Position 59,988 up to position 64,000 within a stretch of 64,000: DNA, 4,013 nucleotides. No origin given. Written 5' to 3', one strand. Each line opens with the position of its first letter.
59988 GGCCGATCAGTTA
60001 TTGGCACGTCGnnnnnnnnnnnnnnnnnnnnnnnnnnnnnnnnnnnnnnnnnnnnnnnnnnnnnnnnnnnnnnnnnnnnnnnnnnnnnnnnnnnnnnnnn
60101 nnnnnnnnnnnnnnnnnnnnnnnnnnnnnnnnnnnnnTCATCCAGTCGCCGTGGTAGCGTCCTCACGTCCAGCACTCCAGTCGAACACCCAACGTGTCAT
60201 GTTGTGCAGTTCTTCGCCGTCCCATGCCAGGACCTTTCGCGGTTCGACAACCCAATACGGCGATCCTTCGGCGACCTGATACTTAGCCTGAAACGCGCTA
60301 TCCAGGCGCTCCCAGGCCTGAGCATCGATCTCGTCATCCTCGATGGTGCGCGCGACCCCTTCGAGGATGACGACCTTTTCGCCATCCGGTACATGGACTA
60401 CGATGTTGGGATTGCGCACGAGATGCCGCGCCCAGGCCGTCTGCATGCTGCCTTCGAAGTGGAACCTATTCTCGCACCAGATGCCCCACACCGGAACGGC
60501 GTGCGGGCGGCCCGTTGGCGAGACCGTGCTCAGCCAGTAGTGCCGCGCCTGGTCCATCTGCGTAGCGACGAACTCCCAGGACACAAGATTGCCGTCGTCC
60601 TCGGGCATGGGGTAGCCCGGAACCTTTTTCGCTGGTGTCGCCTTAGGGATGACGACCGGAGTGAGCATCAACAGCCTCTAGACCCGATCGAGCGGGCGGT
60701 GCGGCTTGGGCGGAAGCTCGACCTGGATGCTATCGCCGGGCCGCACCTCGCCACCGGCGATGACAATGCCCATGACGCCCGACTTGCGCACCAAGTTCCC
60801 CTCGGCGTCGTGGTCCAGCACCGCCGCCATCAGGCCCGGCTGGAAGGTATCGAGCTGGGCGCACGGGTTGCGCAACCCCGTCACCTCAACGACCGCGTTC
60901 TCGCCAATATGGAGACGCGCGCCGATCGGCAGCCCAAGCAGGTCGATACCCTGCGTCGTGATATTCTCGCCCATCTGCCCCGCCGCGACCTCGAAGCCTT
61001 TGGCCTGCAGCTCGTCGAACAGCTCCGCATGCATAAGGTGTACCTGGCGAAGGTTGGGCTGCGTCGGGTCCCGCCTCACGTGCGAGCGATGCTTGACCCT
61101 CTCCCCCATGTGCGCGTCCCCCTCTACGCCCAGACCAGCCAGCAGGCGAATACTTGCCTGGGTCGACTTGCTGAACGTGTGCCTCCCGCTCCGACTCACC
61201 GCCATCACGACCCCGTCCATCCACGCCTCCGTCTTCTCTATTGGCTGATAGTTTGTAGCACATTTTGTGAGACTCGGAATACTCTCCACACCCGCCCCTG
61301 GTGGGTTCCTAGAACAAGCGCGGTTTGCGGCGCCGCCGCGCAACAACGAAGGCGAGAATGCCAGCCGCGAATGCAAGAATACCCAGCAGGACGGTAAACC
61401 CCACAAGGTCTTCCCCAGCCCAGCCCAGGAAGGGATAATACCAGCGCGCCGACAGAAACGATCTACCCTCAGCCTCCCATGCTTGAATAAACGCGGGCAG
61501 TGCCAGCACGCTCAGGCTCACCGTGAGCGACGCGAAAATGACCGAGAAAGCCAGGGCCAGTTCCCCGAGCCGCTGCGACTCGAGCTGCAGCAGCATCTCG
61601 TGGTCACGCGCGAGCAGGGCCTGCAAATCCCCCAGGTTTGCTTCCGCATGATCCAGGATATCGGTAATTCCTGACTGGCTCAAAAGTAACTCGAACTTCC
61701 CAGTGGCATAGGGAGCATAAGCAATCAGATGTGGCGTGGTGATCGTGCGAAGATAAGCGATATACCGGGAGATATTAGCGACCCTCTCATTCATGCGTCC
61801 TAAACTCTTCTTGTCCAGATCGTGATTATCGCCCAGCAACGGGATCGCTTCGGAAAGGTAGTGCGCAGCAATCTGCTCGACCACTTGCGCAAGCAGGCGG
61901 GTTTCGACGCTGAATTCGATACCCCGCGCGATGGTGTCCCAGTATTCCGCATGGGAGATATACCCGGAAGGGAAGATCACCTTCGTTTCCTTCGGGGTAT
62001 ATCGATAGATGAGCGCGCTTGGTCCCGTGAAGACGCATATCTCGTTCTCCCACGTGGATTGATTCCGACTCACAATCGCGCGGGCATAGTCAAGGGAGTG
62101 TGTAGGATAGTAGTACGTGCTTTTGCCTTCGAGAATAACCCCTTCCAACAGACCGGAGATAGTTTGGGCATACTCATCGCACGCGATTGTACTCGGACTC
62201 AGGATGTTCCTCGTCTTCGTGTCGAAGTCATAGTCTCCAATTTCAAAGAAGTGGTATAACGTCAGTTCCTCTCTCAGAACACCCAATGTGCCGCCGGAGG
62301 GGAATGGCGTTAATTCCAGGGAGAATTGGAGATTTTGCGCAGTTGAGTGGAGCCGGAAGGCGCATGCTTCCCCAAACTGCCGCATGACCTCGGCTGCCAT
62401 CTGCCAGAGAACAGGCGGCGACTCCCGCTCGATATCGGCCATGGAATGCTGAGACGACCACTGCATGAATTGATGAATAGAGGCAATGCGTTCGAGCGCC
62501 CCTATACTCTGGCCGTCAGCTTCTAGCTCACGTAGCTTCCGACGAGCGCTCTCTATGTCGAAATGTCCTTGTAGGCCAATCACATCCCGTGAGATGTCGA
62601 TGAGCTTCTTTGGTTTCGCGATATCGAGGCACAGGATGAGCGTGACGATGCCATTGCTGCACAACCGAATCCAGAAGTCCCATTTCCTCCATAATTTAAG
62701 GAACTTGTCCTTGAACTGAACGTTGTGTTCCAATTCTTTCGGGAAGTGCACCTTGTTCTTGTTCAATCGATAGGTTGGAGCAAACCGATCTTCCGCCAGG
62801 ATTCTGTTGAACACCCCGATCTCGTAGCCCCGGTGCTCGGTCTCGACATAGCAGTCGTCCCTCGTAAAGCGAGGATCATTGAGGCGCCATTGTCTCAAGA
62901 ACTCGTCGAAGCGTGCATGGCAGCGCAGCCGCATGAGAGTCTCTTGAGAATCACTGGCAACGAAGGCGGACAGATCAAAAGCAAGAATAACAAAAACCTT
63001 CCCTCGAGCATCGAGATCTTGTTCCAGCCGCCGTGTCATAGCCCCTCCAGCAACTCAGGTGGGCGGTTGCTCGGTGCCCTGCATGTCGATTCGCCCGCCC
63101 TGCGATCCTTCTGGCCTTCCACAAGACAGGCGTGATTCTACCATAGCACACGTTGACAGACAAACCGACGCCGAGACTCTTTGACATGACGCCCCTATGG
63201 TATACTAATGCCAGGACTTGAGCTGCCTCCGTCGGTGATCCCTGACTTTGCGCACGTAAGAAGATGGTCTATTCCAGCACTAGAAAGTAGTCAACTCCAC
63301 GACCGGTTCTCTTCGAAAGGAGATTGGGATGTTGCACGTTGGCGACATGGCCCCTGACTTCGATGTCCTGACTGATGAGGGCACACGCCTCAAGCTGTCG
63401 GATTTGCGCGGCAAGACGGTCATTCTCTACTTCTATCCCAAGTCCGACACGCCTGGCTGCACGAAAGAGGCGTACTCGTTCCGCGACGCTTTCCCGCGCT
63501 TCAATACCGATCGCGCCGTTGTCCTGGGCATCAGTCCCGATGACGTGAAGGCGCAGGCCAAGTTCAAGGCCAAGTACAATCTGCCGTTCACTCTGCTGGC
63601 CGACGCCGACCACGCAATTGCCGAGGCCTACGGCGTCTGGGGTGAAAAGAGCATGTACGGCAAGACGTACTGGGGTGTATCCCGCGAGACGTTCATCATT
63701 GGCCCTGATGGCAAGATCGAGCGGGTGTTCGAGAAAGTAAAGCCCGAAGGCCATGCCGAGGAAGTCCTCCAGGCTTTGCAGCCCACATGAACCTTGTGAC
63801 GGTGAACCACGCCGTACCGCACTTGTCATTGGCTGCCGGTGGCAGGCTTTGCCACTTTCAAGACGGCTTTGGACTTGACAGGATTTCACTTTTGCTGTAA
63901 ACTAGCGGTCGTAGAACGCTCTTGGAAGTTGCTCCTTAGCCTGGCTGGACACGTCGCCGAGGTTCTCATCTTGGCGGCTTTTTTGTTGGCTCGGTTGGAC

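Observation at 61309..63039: Low-GC 576-aa orphan with CorA-like architecture (large soluble domain, coiled-coil stalk, two C-terminal TM helices, basic tail)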

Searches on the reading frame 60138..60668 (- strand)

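Call 86: search_protein_families(library=pfam, proteins=[window:60138-60668:-], max_evalue=0.0001)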
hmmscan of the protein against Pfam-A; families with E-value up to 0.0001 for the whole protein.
window:60138-60668:- (176 aa): 1 family
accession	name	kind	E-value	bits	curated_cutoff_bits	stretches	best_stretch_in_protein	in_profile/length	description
PF01243.27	PNPOx_N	-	1.7e-13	51.4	28.1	1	36-148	7-118/120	Pyridoxamine 5'-phosphate oxidase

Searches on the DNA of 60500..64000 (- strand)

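Call 84: search_rna_families(source=window, start=60500, end=64000, threshold=evalue, max_evalue=1)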
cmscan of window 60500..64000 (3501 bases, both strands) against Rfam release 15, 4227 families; matches with E-value up to 1: 0.
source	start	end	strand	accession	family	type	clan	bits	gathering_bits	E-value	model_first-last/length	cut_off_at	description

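Call 85: search_rna_families(sources=[L005, L008, L010, L012, L014, L016, L017, L018], threshold=gathering)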
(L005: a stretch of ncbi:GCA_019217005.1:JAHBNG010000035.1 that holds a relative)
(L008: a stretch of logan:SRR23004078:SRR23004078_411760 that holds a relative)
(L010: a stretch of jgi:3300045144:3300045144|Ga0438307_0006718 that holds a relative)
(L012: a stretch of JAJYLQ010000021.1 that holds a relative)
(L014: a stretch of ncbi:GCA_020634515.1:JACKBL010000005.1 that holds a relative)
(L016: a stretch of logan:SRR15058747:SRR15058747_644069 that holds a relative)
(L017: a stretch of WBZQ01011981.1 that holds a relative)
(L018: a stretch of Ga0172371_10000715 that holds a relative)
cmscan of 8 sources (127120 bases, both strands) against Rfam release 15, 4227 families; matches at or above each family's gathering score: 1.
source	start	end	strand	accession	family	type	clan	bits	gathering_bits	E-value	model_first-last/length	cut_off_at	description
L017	538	583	-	RF01687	Acido-Lenti-1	Gene; sRNA;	-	44.5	37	1.7e-06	1-46/46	no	Acido-Lenti-1 RNA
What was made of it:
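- There is no Mg2+ riboswitch or other Rfam element upstream, here or in 8 homologous loci (calls 84, 85).
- Tried and rejected: None in the window region at E<=1, and none upstream of the gene in the 8 homologous loci scanned at Rfam gathering scores; the only hit there was an Acido-Lenti-1 RNA in L017, ~2.5 kb upstream of the gene on the opposite strand (calls 84, 85).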

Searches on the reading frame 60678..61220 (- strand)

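Call 86: search_protein_families(library=pfam, proteins=[window:60678-61220:-], max_evalue=0.0001)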
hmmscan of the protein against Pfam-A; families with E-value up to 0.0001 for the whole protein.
window:60678-61220:- (180 aa): 1 family
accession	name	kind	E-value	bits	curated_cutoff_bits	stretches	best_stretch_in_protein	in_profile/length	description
PF03473.23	MOSC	-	3.1e-14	53.4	22.7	1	57-166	9-120/120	MOSC domain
